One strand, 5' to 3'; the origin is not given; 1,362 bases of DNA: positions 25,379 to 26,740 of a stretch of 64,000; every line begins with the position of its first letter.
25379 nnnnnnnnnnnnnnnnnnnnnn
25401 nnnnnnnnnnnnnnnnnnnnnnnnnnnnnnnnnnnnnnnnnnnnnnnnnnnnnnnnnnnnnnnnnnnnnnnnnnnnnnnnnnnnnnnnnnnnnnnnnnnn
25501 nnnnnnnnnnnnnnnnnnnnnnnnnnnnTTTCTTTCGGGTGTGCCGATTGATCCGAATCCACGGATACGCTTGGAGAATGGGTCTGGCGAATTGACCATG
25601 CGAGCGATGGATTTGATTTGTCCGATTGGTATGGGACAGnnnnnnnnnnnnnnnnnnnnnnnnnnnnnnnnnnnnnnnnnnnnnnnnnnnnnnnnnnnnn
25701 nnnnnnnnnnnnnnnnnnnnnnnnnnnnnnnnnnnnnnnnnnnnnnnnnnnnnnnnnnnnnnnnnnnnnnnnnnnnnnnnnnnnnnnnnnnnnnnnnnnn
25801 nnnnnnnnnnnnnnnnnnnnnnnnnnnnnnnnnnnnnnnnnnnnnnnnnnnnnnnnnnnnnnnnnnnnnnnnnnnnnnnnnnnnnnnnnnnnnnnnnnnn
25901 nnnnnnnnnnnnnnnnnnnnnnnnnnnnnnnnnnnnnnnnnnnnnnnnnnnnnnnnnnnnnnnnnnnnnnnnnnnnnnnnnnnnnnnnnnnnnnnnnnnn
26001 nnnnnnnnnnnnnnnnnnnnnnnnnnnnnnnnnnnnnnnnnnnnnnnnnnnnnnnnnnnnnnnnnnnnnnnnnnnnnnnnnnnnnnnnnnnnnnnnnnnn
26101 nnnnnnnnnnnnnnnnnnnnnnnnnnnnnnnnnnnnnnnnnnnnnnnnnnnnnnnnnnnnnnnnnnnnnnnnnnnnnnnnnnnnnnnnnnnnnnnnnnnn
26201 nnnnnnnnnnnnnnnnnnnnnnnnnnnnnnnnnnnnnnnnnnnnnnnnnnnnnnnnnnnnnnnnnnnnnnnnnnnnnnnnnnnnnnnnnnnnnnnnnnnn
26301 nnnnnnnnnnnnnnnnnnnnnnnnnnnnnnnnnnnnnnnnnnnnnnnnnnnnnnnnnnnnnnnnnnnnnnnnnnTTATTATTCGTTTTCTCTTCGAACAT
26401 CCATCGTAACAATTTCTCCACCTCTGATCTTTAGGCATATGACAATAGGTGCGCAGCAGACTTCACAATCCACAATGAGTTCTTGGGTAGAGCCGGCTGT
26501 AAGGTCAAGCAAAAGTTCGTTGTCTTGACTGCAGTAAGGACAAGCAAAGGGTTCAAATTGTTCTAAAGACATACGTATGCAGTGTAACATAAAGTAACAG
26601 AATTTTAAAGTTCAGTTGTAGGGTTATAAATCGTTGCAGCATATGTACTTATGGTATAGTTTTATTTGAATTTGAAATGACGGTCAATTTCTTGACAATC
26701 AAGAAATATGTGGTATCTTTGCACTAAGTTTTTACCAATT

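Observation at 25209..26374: Rho-family ATPase missing its N-terminal primary RNA-binding domain, translationally coupled to a CxxCxxCC metal-binding protein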

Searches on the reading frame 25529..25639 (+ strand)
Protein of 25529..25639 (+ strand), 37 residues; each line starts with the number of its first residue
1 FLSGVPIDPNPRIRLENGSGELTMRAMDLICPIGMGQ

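Call 32: find_related_loci(query=A3, collection=metagenome_contigs, flank=10000)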
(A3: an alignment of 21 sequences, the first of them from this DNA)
Query A3 (37 aa) in metagenome_contigs; peptide patterns used: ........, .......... (x = any residue, [..] = any of these).
398 stretches matched a pattern; 270 encode a relative of the query (tblastn E <= 1e-3); the best 80 are kept; 80 distinct loci.
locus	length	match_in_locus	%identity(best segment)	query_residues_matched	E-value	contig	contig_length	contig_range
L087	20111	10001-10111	89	1-37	8e-20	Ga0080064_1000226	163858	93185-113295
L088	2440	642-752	86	1-37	1e-19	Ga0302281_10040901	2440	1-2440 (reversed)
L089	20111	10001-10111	89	1-37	3e-19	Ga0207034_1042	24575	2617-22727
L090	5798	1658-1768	89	1-37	3e-19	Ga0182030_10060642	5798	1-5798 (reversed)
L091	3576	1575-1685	86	1-37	3e-19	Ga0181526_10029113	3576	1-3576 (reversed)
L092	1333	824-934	86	1-37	5e-19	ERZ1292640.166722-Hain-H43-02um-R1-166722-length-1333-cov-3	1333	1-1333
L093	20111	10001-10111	86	1-37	7e-19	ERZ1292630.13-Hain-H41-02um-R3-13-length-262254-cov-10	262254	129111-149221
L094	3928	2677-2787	86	1-37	7e-19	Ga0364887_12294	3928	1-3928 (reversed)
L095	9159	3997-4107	86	1-37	8e-19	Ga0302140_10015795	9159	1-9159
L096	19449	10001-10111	86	1-37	8e-19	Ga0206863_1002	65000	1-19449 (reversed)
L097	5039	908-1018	84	1-37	9e-19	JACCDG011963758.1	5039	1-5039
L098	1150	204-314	86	1-37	8e-19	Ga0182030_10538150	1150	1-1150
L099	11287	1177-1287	86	1-37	8e-19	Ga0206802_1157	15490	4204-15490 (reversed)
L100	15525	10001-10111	86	1-37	8e-19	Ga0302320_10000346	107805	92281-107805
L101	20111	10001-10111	84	1-37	8e-19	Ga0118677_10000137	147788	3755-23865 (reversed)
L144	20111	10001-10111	81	1-37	1e-17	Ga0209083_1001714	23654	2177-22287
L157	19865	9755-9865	84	1-37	2e-17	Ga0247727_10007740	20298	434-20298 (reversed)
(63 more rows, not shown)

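Call 36: find_homologous_proteins(query=L157:1359-2618:+, max_evalue=1e-30)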
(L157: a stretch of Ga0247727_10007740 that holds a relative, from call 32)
Query L157:1359-2618:+ (420 aa): 8000 proteins with E <= 1e-30 among 8000 candidates; the best 120 are listed.
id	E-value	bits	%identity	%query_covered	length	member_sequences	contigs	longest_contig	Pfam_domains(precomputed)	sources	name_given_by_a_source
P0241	2.9e-256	868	93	100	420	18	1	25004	PF07497.19,PF07498.19,PF00006.32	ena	-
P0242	1.0e-255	866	94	100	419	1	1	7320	PF07497.19,PF07498.19,PF00006.32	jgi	jgi:transcription termination factor Rho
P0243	2.7e-254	861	93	100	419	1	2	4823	PF07497.19,PF07498.19,PF00006.32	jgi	jgi:transcription termination factor Rho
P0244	9.0e-254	860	94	100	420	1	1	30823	PF07497.19,PF07498.19,PF00006.32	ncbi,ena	-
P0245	3.1e-253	858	93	100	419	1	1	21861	PF07497.19,PF07498.19,PF00006.32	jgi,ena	-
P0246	4.5e-253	857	93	100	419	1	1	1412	PF07497.19,PF07498.19,PF00006.32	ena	-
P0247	6.0e-252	854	90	100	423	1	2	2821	PF07497.19,PF07498.19,PF00006.32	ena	-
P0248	6.0e-252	854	90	100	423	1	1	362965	PF07497.19,PF07498.19,PF00006.32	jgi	-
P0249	7.3e-251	850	90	100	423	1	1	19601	PF07497.19,PF07498.19,PF00006.32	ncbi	-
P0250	7.3e-251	850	93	100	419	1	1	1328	PF07497.19,PF07498.19,PF00006.32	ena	-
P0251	1.8e-250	849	92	100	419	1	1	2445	PF07497.19,PF07498.19,PF00006.32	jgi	jgi:transcription termination factor Rho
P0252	1.4e-249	846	92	100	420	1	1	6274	PF07497.19,PF07498.19,PF00006.32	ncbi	-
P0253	2.8e-249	845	92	100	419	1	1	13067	PF07497.19,PF07498.19,PF00006.32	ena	-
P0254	1.8e-248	842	91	100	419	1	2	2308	PF07497.19,PF07498.19,PF00006.32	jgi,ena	-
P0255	3.9e-248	841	91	100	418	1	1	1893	PF07497.19,PF07498.19,PF00006.32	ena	-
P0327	4.0e-236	801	86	100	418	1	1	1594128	PF07497.19,PF07498.19,PF00006.32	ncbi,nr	ncbi:MAG: Transcription termination factor Rho [Candidatus Omnitrophica bacterium]|nr:Transcription 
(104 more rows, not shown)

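Call 40: search_protein_families(library=pfam, proteins=[L089:185-1930:+, L089:1934-4012:+, L089:4025-4609:+, L089:4645-7284:+, L089:7286-7972:+, L089:8086-9120:+, L089:11375-12019:+, L089:12491-14620:-], max_evalue=0.01)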
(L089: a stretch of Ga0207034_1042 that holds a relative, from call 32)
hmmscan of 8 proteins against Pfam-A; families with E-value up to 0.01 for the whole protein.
L089:185-1930:+ (581 aa): 1 family
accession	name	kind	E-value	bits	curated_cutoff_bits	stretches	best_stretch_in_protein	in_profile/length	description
PF03814.21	KdpA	-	3.1e-247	821.6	22.6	1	12-576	3-548/548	Potassium-transporting ATPase A subunit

L089:1934-4012:+ (692 aa): 4 families
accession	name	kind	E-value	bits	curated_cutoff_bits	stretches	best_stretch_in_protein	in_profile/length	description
PF00122.25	E1-E2_ATPase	-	6.1e-32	111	28.1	1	113-292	7-179/181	E1-E2 ATPase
PF00702.32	Hydrolase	-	1.1e-26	94.9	26.4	1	310-540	1-191/191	haloacid dehalogenase-like hydrolase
PF08282.18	Hydrolase_3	-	0.0015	18.7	20.9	1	521-559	204-242/255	haloacid dehalogenase-like hydrolase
PF12710.13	HAD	-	0.0097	16.8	27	0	456-503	83-130/189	haloacid dehalogenase-like hydrolase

L089:4025-4609:+ (194 aa): 1 family
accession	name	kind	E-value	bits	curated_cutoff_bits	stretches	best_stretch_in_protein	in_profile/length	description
PF02669.20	KdpC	-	4.1e-76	255.3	24.1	1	8-190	1-181/182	K+-transporting ATPase, c chain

L089:4645-7284:+ (879 aa): 7 families
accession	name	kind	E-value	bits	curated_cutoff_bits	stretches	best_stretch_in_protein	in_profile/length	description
PF02702.23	KdpD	-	7.6e-90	300.4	26.1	1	19-228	1-210/210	Osmosensitive K+ channel His kinase sensor domain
PF02518.31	HATPase_c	-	4e-24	85.6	26.4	1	773-876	6-110/111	Histidine kinase-, DNA gyrase B-, and HSP90-like ATPase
PF13493.11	DUF4118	-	1.4e-19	70.3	28.4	1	396-501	1-106/107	Domain of unknown function (DUF4118)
PF00512.31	HisKA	-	4.8e-11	43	26.9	1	660-725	2-66/66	His Kinase A (phospho-acceptor) domain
PF13492.12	GAF_3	-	7.7e-05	23.5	27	1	533-633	13-122/129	GAF domain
PF00582.32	Usp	-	0.00012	23.1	24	1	250-362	4-132/141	Universal stress protein family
PF13581.12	HATPase_c_2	-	0.001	19.5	27.4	1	779-843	42-104/127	Histidine kinase-like ATPase domain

L089:7286-7972:+ (228 aa): 2 families
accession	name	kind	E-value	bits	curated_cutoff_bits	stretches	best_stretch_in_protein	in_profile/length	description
PF00072.30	Response_reg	-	9e-29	100.3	30.2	1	6-114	1-110/111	Response regulator receiver domain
PF00486.34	Trans_reg_C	-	2.2e-20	72.9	26.2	1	149-225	1-77/77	Transcriptional regulatory protein, C terminal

L089:8086-9120:+ (344 aa): 2 families
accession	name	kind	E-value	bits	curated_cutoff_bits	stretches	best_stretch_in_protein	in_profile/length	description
PF01436.27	NHL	-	0.00079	19.8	20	0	310-334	2-26/28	NHL repeat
PF22701.2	Mala_s_1-like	-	0.0086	16.3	27.5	0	184-260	1-76/195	Mal s 1 allergenic protein-like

L089:11375-12019:+ (214 aa): 0 families

L089:12491-14620:- (709 aa): 1 family
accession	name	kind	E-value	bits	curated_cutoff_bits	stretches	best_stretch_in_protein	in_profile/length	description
PF03176.21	MMPL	-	3.4e-22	79.3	20.5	2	406-702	22-303/333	MMPL family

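Call 41: find_encoding_contigs(protein=P0248, flank=10000, max_places=2)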
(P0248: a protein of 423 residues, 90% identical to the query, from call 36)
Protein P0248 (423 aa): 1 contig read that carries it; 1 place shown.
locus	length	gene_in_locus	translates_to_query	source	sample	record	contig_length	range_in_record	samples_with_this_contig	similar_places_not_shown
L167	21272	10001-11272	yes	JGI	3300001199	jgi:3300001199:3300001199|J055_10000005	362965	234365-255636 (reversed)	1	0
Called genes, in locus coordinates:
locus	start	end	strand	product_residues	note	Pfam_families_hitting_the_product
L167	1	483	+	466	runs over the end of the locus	PF01425:Amidase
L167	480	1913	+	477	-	PF02934:GatB_N, PF02637:GatB_Yqey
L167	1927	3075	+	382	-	PF22694:CtpB_N-like, PF00595:PDZ, PF13180:PDZ_2, PF17820:PDZ_6, PF03572:Peptidase_S41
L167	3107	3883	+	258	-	PF04748:Polysacc_deac_2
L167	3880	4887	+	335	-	PF00814:TsaD, PF22521:HypF_C_2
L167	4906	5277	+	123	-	PF12728:HTH_17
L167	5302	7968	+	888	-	PF02739:5_3_exonuc_N, PF01367:5_3_exonuc, PF01612:DNA_pol_A_exo1, PF22619:DNA_polI_exo1, PF00476:DNA_pol_A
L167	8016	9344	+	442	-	PF08323:Glyco_transf_5, PF13439:Glyco_transf_4, PF13579:Glyco_trans_4_4 (weak), PF00534:Glycos_transf_1, PF13692:Glyco_trans_1_4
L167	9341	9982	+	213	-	PF01121:CoaE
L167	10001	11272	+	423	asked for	PF07498:Rho_N, PF07497:Rho_RNA_bind, PF00006:ATP-synt_ab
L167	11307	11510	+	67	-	PF01197:Ribosomal_L31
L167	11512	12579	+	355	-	PF03462:PCRF, PF00472:RF-1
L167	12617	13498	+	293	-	PF17827:PrmC_N, PF03602:Cons_hypoth95 (weak), PF05175:MTS, PF06325:PrmA (weak), PF13649:Methyltransf_25, PF13847:Methyltransf_31 (faint)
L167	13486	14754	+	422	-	PF00275:EPSP_synthase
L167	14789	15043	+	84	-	PF00886:Ribosomal_S16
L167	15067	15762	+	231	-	PF01746:tRNA_m1G_MT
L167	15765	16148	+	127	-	PF01245:Ribosomal_L19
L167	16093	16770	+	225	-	PF01351:RNase_HII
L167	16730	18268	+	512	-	PF00117:GATase, PF07722:Peptidase_C26, PF02540:NAD_synthase (weak), PF03054:tRNA_Me_trans (weak), PF00958:GMP_synt_C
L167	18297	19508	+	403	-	PF04851:ResIII, PF00270:DEAD, PF00271:Helicase_C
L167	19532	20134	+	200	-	PF07617:DUF1579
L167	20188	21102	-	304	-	-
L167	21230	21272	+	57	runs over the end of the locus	PF23477:zf_Tbcl_2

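Call 42: find_encoding_contigs(protein=P0244, flank=10000, max_places=2)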
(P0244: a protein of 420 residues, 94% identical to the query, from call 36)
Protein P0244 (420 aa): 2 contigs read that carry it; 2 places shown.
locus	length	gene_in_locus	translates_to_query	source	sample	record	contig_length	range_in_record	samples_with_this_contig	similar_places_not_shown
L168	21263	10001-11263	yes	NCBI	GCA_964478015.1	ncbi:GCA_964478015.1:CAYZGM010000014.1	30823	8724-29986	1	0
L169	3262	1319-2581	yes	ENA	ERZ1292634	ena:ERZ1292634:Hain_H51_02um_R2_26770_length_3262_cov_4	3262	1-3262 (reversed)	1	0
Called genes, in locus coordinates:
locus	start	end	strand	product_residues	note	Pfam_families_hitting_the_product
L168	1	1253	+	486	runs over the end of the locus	PF01425:Amidase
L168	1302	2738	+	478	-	PF02934:GatB_N, PF02637:GatB_Yqey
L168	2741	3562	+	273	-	PF04748:Polysacc_deac_2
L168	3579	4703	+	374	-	PF00814:TsaD, PF22521:HypF_C_2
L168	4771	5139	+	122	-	PF12728:HTH_17 (weak)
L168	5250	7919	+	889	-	PF02739:5_3_exonuc_N, PF01367:5_3_exonuc, PF01612:DNA_pol_A_exo1, PF22619:DNA_polI_exo1, PF00476:DNA_pol_A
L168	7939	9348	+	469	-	PF08323:Glyco_transf_5, PF13439:Glyco_transf_4 (weak), PF13579:Glyco_trans_4_4, PF00534:Glycos_transf_1, PF13692:Glyco_trans_1_4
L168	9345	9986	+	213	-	PF01121:CoaE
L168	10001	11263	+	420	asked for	PF07498:Rho_N, PF07497:Rho_RNA_bind, PF00006:ATP-synt_ab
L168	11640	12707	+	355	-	PF03462:PCRF, PF00472:RF-1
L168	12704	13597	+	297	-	PF02527:GidB (faint), PF17827:PrmC_N, PF03602:Cons_hypoth95, PF05971:Methyltransf_10 (weak), PF05175:MTS, PF06325:PrmA, PF13847:Methyltransf_31, PF13649:Methyltransf_25, +2 more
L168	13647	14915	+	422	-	PF00275:EPSP_synthase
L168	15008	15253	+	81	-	PF00886:Ribosomal_S16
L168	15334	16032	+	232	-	PF01746:tRNA_m1G_MT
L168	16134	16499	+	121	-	PF01245:Ribosomal_L19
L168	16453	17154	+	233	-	PF01351:RNase_HII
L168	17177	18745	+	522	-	PF00117:GATase, PF07722:Peptidase_C26, PF02540:NAD_synthase (weak), PF03054:tRNA_Me_trans (faint), PF00958:GMP_synt_C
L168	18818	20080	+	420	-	PF00270:DEAD, PF04851:ResIII, PF00271:Helicase_C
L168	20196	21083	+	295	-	PF00006:ATP-synt_ab, PF13481:AAA_25 (faint), PF00004:AAA (faint)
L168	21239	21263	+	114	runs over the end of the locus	-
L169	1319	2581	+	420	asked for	PF07498:Rho_N, PF07497:Rho_RNA_bind, PF00006:ATP-synt_ab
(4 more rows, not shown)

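Call 43: find_encoding_contigs(protein=P0327, flank=10000, max_places=2)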
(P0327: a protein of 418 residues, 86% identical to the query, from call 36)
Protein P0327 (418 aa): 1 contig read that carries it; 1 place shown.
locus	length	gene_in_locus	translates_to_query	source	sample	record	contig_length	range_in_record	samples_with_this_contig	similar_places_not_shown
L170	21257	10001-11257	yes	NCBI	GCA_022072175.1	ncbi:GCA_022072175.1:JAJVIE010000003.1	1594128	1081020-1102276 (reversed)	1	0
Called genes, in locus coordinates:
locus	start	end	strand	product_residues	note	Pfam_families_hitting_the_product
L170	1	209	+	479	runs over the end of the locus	PF01425:Amidase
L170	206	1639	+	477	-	PF02934:GatB_N, PF02637:GatB_Yqey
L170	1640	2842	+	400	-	PF22694:CtpB_N-like, PF00595:PDZ, PF13180:PDZ_2, PF17820:PDZ_6, PF03572:Peptidase_S41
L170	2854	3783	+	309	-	PF04748:Polysacc_deac_2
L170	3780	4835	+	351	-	PF00814:TsaD, PF22521:HypF_C_2 (weak)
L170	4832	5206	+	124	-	-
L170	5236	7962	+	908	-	PF02739:5_3_exonuc_N, PF01367:5_3_exonuc, PF01612:DNA_pol_A_exo1, PF22619:DNA_polI_exo1, PF00476:DNA_pol_A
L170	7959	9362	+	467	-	PF08323:Glyco_transf_5, PF13579:Glyco_trans_4_4 (weak), PF00534:Glycos_transf_1, PF20706:GT4-conflict (weak), PF13692:Glyco_trans_1_4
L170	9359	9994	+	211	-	PF01121:CoaE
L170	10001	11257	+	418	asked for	PF07498:Rho_N, PF07497:Rho_RNA_bind, PF00006:ATP-synt_ab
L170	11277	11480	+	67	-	PF01197:Ribosomal_L31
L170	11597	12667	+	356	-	PF03462:PCRF, PF00472:RF-1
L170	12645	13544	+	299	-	PF17827:PrmC_N, PF05971:Methyltransf_10 (weak), PF06325:PrmA (weak), PF05175:MTS, PF13847:Methyltransf_31, PF13649:Methyltransf_25, PF01170:UPF0020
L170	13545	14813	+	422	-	PF00275:EPSP_synthase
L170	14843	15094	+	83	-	PF00886:Ribosomal_S16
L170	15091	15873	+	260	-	PF01746:tRNA_m1G_MT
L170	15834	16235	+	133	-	PF01245:Ribosomal_L19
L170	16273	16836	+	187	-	PF01351:RNase_HII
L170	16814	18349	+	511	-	PF00117:GATase, PF07722:Peptidase_C26, PF02540:NAD_synthase, PF03054:tRNA_Me_trans (faint), PF00958:GMP_synt_C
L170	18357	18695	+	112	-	PF18924:DUF5674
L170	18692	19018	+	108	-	-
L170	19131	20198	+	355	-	PF04607:RelA_SpoT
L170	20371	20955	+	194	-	-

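Call 71: search_protein_families(library=pfam, proteins=[L144:9541-9741:+], max_evalue=5)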
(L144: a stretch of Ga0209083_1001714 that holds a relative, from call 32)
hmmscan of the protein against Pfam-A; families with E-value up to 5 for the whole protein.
L144:9541-9741:+ (66 aa): 6 families
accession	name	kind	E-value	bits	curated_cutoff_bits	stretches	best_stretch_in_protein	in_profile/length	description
PF00313.28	CSD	-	9e-29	99.6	27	1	3-65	2-65/66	'Cold-shock' DNA-binding domain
PF08206.17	OB_RNB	-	8e-05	22.7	24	1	12-34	7-30/58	Ribonuclease B OB domain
PF22707.2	S1CSD-TOTE-2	-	0.007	16.8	27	1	2-36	3-30/60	S1/CSD-like domain 2 of the TOTE conflict systems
PF00575.29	S1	-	0.093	13.6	22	1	2-52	8-60/74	S1 RNA binding domain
PF23456.1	CSDE1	-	0.096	13.3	27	1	16-64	31-82/84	Cold shock domain-containing protein E1 CSD domain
PF07497.18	Rho_RNA_bind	-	0.18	12.1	27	1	13-65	10-63/73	Rho termination factor, RNA-binding domain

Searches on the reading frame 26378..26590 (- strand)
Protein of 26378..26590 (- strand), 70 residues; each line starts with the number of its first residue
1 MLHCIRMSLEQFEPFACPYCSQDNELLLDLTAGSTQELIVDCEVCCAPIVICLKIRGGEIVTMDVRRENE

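Call 3: search_protein_families(library=pfam, proteins=[window:26378-26590:-], max_evalue=0.1)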
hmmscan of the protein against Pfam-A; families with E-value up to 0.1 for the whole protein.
window:26378-26590:- (70 aa): 1 family
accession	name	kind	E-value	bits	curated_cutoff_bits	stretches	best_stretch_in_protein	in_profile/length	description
PF14255.11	Cys_rich_CPXG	-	4e-14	52.7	25.2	1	16-56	2-41/52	Cysteine-rich CPXCG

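Call 4: search_protein_families(library=ncbifam, proteins=[window:26378-26590:-], max_evalue=0.1)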
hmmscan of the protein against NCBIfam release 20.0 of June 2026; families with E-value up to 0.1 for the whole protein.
window:26378-26590:- (70 aa): 0 families
